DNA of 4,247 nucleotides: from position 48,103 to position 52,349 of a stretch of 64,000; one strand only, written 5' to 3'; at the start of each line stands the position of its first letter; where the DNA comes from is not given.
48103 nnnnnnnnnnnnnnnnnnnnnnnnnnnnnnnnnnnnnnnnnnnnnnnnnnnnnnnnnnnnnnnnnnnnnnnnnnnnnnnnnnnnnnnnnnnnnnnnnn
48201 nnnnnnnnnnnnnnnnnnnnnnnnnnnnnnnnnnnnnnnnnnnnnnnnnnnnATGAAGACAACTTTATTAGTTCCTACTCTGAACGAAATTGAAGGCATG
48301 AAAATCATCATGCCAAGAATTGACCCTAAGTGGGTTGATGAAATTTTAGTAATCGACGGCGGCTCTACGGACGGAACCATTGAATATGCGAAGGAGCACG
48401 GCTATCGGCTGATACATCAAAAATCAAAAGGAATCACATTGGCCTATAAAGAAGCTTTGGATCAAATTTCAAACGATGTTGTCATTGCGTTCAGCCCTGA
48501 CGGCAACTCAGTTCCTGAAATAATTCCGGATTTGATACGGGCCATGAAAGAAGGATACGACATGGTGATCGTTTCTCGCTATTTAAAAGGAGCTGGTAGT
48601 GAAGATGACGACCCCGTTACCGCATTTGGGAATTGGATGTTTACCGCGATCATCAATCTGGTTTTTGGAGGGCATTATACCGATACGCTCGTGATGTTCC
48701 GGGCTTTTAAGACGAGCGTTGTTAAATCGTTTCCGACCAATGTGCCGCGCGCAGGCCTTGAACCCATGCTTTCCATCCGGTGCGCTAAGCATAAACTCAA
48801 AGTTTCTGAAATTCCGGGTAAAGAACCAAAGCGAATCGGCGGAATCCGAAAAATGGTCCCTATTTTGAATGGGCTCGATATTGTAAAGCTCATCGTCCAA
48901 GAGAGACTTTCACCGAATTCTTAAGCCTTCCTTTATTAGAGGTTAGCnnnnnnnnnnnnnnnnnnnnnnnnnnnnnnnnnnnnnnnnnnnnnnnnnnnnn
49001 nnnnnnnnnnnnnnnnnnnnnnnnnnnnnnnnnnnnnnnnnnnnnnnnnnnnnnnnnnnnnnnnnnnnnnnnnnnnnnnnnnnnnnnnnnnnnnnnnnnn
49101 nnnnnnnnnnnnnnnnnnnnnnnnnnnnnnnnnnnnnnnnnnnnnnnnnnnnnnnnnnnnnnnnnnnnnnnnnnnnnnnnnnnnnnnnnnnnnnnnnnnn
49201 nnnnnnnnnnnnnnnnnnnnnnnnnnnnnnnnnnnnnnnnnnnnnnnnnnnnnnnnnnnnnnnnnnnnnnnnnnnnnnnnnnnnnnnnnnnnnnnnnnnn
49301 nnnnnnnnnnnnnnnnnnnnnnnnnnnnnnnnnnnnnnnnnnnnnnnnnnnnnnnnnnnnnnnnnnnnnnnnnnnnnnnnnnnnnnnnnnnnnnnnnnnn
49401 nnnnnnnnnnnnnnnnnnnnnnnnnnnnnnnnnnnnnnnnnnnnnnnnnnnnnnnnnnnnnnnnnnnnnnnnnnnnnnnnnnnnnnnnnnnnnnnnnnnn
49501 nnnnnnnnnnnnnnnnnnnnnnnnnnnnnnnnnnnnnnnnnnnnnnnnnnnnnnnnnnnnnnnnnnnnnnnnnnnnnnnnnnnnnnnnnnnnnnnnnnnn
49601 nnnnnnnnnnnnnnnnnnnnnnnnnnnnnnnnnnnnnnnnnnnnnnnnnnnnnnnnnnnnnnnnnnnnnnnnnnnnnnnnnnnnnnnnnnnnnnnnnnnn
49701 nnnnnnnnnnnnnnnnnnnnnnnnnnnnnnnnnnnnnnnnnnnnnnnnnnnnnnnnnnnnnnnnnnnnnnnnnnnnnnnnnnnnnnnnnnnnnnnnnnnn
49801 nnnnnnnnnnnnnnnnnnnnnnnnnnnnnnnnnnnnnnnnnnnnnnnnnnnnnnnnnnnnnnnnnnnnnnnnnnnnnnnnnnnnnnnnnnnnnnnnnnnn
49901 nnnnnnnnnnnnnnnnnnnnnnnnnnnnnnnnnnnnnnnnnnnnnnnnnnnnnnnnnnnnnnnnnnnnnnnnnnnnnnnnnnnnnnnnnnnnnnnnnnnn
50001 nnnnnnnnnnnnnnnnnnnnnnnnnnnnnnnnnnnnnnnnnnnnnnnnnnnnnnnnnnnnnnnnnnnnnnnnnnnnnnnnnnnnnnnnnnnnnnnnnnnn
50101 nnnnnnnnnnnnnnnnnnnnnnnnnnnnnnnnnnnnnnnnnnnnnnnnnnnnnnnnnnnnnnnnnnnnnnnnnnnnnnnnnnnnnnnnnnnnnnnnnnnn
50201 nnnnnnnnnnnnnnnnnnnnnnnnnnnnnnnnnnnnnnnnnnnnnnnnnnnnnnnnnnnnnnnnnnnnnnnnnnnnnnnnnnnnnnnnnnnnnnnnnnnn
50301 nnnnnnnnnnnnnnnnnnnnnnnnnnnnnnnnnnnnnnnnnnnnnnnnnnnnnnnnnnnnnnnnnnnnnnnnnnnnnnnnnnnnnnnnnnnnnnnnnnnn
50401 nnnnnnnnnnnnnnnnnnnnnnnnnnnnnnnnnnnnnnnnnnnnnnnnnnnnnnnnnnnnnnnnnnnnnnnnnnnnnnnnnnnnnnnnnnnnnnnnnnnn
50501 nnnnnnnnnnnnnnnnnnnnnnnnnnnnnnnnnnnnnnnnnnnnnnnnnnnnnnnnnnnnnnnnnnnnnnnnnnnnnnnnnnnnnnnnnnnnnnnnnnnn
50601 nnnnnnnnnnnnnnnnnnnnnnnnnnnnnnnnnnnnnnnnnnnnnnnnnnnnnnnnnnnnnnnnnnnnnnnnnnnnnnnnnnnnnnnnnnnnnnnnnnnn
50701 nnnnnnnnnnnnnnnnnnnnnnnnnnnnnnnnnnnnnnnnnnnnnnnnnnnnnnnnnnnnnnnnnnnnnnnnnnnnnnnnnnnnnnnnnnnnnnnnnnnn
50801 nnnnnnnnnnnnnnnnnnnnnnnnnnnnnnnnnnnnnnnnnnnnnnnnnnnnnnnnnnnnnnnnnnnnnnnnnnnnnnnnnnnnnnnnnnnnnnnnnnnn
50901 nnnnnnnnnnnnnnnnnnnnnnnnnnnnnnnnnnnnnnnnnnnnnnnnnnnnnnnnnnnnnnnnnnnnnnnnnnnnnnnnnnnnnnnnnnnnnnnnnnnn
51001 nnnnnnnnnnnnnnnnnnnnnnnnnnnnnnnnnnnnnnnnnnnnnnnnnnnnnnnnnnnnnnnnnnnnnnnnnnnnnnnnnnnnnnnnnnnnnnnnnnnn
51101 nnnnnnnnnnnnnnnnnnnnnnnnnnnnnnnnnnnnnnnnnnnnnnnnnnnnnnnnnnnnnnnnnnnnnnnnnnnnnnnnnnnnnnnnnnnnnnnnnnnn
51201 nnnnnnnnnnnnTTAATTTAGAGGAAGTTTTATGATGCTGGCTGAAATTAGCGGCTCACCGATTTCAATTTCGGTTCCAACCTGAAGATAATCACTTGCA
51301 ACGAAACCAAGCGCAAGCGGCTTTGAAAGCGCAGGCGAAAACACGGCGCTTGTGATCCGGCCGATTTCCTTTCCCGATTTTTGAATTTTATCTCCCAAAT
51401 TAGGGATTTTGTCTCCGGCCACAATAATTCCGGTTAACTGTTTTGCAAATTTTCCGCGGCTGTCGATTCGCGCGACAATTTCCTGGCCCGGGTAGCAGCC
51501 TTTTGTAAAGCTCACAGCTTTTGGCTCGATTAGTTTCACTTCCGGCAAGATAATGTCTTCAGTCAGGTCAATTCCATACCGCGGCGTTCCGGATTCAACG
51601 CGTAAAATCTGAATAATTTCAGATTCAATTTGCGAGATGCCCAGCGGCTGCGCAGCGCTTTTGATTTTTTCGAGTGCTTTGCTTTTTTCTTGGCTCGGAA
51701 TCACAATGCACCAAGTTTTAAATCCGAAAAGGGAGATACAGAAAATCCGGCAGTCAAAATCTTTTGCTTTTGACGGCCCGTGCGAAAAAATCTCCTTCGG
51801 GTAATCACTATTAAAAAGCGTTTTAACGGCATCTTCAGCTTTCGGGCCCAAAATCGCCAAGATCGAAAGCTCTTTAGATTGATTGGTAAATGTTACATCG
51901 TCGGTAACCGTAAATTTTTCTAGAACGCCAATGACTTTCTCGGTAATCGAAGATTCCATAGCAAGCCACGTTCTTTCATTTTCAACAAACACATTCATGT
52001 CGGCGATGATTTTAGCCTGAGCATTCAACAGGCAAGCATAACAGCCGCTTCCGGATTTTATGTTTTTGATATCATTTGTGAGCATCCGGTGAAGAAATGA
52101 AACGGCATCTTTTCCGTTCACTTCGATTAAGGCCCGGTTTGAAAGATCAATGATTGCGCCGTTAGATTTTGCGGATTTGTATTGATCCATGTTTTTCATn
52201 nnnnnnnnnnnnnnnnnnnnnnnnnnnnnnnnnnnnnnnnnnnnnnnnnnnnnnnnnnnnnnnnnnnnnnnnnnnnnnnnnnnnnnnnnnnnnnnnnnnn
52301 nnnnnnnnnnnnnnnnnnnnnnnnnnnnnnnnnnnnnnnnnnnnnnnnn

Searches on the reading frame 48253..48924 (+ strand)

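Call 72: search_protein_families(library=ncbifam, proteins=[window:48253-48924:+], max_evalue=0.001)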
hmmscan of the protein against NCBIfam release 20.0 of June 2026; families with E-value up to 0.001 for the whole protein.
window:48253-48924:+ (223 aa): 8 families
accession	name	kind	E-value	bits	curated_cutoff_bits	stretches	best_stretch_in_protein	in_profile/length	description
TIGR04182.1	glyco_TIGR04182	equivalog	3.6e-31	108.6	325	1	4-215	3-215/293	S-layer glycoprotein N-glycosyltransferase AglJ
NF041391.1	DPhHxTase_Halo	equivalog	7.2e-24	83.9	375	1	10-216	4-207/213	dolichyl-phosphate hexose transferase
NF007986.1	PRK10714.1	equivalog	4.8e-08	32.4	529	1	29-183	39-195/316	undecaprenyl-phosphate 4-deoxy-4-formamido-L-arabinose transferase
TIGR04283.1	glyco_like_mftF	equivalog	4.1e-07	29.8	182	1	5-58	3-58/221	TIGR04283 family arsenosugar biosynthesis glycosyltransferase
NF047588.1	GlcsyltransPgfSStrep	equivalog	4.7e-07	29.3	500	1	1-160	1-167/308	glycosyltransferase PgfS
NF010496.0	PRK13915.1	equivalog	1.4e-06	27.6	262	1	4-58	34-93/307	glucosyl-3-phosphoglycerate synthase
NF041875.1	EPS_EpsD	equivalog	0.00026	20.5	370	1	29-118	31-124/325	exopolysaccharide biosynthesis glycosyltransferase EpsD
NF058614.1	PPMAGASynPpgS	equivalog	0.00034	20.1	370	1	5-123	4-127/226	polyprenyl-phospho-N-acetylgalactosaminyl synthase PpgS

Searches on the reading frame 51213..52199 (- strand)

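Call 23: search_protein_families(library=pfam, proteins=[window:51213-52199:-], max_evalue=0.00001)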
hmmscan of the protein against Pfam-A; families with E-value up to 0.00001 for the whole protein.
window:51213-52199:- (328 aa): 2 families
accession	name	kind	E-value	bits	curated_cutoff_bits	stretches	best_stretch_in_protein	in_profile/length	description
PF01571.26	GCV_T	-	2e-35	122.7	25.6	1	7-222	33-251/255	Aminomethyltransferase folate-binding domain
PF08669.17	GCV_T_C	-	5.7e-13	49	25.9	1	253-326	1-77/80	Glycine cleavage T-protein C-terminal barrel domain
